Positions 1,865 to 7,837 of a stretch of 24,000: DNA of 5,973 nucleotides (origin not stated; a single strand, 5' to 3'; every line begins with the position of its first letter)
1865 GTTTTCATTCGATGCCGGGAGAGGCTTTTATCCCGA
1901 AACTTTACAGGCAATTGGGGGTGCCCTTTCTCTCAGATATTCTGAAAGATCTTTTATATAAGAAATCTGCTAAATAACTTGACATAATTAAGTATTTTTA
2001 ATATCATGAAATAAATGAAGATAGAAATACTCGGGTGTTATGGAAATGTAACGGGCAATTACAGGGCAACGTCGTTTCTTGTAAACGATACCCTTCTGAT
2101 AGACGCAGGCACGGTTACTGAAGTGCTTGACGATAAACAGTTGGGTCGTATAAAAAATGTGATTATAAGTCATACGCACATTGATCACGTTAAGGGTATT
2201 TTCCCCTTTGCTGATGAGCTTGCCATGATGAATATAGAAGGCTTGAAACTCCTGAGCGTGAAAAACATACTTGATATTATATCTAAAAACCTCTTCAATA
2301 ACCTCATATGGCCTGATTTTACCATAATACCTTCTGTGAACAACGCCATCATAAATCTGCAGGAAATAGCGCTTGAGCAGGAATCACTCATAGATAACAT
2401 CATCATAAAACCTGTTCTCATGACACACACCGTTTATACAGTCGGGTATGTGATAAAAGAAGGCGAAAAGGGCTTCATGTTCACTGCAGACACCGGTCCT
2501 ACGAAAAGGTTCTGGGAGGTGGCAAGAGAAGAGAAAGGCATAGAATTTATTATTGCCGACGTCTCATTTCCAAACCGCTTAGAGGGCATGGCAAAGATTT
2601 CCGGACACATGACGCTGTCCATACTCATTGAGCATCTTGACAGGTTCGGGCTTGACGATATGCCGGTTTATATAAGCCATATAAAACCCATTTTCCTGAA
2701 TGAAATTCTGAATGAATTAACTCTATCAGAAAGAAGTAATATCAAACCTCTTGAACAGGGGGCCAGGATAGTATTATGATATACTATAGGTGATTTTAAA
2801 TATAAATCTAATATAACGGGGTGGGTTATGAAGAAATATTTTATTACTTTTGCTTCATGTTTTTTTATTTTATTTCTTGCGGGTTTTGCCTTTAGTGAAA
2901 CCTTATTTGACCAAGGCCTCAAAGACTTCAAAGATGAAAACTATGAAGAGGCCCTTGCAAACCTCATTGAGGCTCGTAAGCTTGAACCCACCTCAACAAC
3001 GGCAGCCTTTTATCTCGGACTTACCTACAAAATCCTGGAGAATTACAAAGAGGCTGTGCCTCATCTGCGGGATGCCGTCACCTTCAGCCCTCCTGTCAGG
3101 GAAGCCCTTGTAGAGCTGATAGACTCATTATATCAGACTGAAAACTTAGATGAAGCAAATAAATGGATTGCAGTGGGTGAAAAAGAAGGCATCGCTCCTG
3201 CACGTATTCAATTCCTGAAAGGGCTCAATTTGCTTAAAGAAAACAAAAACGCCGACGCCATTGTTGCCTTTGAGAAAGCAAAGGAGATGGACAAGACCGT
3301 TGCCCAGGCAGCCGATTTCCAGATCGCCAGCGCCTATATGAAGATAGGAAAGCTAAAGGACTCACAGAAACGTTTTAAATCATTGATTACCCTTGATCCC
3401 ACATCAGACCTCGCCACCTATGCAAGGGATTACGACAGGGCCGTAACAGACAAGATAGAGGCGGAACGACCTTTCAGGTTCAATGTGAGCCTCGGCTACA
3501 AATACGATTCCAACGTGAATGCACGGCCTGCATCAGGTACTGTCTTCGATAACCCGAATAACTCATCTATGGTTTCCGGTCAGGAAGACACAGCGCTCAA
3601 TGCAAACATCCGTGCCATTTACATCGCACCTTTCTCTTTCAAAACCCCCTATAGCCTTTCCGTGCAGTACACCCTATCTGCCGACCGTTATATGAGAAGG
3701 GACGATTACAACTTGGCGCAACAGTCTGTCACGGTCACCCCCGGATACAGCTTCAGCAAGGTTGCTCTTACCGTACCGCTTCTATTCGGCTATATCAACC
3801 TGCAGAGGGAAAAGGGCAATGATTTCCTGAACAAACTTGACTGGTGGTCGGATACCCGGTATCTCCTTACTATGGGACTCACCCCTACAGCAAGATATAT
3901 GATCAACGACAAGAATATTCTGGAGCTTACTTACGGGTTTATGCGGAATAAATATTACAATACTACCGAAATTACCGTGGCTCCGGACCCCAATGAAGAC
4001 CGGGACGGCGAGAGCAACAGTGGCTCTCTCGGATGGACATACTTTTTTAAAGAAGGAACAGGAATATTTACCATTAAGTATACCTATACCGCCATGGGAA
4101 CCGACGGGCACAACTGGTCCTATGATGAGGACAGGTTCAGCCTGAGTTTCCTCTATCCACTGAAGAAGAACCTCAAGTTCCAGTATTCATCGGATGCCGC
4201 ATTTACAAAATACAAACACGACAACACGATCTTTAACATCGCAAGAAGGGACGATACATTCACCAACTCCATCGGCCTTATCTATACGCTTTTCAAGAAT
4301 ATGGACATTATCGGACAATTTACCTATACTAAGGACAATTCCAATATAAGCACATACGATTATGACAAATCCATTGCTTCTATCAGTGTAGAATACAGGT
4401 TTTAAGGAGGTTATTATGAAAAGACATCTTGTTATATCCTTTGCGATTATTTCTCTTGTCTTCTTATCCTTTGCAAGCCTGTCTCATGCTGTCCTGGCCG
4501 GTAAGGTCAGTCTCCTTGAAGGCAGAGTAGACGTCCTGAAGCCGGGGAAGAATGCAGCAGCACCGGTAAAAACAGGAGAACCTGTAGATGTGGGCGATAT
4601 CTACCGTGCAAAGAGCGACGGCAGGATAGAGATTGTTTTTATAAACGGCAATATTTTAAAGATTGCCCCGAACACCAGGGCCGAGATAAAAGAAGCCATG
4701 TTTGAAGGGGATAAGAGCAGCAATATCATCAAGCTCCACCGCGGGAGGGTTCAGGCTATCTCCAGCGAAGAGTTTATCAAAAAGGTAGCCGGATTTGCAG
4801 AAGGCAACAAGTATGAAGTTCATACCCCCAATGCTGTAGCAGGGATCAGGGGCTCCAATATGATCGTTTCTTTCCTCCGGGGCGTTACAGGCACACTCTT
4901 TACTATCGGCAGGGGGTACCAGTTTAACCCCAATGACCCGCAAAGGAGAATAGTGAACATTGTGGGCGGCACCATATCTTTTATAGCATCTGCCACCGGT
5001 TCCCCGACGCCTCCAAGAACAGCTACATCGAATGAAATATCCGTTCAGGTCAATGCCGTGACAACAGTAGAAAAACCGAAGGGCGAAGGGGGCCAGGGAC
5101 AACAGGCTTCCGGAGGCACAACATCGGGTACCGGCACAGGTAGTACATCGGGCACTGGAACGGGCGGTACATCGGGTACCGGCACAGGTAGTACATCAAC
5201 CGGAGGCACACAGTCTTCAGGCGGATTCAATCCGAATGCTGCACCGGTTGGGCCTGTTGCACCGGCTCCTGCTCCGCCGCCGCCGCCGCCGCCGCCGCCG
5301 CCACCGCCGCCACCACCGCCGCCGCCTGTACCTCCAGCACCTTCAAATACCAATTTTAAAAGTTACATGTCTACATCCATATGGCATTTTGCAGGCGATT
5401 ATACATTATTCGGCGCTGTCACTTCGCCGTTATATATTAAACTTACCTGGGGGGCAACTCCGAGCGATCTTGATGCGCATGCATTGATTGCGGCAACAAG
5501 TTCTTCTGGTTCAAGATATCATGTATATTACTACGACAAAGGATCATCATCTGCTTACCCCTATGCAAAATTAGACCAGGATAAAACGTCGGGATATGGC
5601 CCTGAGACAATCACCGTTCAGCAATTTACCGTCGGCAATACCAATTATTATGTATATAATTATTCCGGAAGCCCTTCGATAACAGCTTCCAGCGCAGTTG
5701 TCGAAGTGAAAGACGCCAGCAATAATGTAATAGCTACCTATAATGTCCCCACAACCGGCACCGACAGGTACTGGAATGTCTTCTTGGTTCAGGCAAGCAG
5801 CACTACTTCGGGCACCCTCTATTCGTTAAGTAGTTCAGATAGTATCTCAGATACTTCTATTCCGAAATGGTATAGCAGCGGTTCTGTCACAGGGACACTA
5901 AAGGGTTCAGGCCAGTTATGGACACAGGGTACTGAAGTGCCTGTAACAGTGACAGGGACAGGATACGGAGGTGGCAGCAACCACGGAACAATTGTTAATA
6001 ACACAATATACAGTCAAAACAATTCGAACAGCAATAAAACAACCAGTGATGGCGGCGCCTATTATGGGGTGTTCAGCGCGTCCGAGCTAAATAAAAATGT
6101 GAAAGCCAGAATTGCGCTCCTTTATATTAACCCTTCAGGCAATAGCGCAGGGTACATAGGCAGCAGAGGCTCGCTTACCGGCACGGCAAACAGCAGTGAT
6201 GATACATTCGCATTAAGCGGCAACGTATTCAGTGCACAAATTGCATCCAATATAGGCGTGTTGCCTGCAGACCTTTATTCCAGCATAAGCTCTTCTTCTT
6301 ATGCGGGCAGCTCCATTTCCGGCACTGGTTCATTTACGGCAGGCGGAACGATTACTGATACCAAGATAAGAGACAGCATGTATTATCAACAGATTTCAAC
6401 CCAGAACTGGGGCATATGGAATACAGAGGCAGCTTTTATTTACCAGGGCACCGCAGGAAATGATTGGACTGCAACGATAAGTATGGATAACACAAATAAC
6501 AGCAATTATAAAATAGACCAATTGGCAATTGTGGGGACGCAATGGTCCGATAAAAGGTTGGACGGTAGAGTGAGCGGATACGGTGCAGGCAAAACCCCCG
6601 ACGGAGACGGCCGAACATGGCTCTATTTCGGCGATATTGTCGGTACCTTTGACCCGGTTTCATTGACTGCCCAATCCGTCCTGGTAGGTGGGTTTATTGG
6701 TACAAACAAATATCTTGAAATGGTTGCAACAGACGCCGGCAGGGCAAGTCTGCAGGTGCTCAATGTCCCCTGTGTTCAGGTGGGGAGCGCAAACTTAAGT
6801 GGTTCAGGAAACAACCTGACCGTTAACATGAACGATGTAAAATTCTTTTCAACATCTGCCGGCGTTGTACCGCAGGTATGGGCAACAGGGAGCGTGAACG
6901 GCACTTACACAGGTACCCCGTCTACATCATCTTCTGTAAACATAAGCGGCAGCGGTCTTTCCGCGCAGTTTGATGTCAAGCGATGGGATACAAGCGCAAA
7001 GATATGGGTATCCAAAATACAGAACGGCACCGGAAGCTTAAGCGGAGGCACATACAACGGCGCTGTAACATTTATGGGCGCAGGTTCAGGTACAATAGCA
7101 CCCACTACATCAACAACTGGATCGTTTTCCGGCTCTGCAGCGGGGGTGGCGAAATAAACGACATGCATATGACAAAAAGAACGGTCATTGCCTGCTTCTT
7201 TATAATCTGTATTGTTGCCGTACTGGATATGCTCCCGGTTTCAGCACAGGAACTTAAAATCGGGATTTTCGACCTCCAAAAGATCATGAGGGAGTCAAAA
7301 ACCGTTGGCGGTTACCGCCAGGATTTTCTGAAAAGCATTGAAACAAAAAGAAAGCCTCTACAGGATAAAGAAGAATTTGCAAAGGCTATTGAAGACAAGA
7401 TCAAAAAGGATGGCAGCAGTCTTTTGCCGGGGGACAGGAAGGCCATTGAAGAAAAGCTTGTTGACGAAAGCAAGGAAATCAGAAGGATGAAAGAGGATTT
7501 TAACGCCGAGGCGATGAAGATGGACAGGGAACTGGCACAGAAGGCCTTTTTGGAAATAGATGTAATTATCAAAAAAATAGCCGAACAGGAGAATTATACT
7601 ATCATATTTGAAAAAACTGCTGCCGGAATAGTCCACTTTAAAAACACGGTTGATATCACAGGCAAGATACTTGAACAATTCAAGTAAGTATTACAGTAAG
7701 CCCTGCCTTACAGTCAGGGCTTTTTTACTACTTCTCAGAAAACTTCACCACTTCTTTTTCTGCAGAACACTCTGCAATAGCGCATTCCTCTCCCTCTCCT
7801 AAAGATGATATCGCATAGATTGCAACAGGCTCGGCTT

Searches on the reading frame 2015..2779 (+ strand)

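Call 7: search_protein_families(library=pfam, proteins=[window:2015-2779:+], max_evalue=0.01)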
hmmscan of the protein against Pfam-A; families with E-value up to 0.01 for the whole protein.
window:2015-2779:+ (254 aa): 3 families
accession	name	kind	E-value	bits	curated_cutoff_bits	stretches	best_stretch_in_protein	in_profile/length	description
PF12706.13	Lactamase_B_2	-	4.6e-12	46.4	27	1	39-212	24-191/200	Beta-lactamase superfamily domain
PF02112.21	PDEase_II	-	1.8e-09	37.7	23.7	1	45-117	82-155/340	cAMP phosphodiesterases class-II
PF00753.33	Lactamase_B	-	5e-09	36.8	22.7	1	20-170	8-160/196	Metallo-beta-lactamase superfamily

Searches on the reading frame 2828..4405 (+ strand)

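Call 7: search_protein_families(library=pfam, proteins=[window:2828-4405:+], max_evalue=0.01)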
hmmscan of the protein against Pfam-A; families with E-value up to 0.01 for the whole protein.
window:2828-4405:+ (525 aa): 14 families
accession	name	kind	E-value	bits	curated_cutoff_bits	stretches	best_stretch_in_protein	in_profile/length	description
PF07719.23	TPR_2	-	1.2e-13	50.5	27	0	59-88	3-32/34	Tetratricopeptide repeat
PF04575.19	SlipAM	-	3.8e-11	43.5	22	1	217-525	2-288/288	Surface lipoprotein assembly modifier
PF11059.14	DUF2860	-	2.5e-10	40.5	22.9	1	363-524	134-294/294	Protein of unknown function (DUF2860)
PF14559.12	TPR_19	-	5.2e-10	39.9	25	0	71-115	5-49/68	Tetratricopeptide repeat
PF13181.12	TPR_8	-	1.5e-09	37.7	25.7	0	63-88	7-32/34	Tetratricopeptide repeat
PF00515.34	TPR_1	-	6.1e-09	35.8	27.8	0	61-87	5-31/34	Tetratricopeptide repeat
PF13432.12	TPR_16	-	1e-08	35.9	32.7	1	28-88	2-62/65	Tetratricopeptide repeat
PF25064.1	ARM_TT21_5th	-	2.9e-06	28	27.8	1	71-162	15-108/117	TT21 fifth ARM repeats domain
PF13414.12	TPR_11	-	6.7e-06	26.1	26.8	1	34-67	5-38/42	TPR repeat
PF13428.12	TPR_14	-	2.4e-05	25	23.5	0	61-99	5-43/44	Tetratricopeptide repeat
PF13424.12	TPR_12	-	2.7e-05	24.7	30.1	0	35-85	15-73/77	Tetratricopeptide repeat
PF10082.15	BBP2_2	-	3e-05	23.5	23.7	1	431-524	290-377/378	Putative beta-barrel porin 2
PF12895.13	ANAPC3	-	0.00012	22.7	27.2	0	34-82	34-81/82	Anaphase-promoting complex, cyclosome, subunit 3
PF13174.12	TPR_6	-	0.0024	18.9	26.3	0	162-193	2-33/33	Tetratricopeptide repeat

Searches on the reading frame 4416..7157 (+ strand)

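Call 7: search_protein_families(library=pfam, proteins=[window:4416-7157:+], max_evalue=0.01)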
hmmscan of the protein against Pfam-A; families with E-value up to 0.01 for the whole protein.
window:4416-7157:+ (913 aa): 1 family
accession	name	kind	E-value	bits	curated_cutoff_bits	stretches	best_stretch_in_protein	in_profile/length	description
PF04773.18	FecR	-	3.7e-07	30.9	24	1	62-151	2-80/97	FecR protein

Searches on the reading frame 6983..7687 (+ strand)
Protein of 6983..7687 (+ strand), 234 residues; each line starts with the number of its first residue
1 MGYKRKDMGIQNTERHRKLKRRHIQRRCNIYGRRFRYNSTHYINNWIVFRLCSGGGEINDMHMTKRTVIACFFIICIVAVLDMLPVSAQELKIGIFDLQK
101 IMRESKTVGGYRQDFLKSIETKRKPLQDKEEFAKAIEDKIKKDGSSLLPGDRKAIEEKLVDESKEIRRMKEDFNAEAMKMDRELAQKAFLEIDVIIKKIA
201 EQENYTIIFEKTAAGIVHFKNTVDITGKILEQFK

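Call 7: search_protein_families(library=pfam, proteins=[window:6983-7687:+], max_evalue=0.01)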
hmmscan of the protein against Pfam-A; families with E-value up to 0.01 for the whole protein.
window:6983-7687:+ (234 aa): 1 family
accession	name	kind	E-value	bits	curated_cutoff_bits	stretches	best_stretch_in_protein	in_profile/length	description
PF03938.19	OmpH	-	4.4e-19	69.5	32.4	1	92-232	1-140/141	Outer membrane protein (OmpH-like)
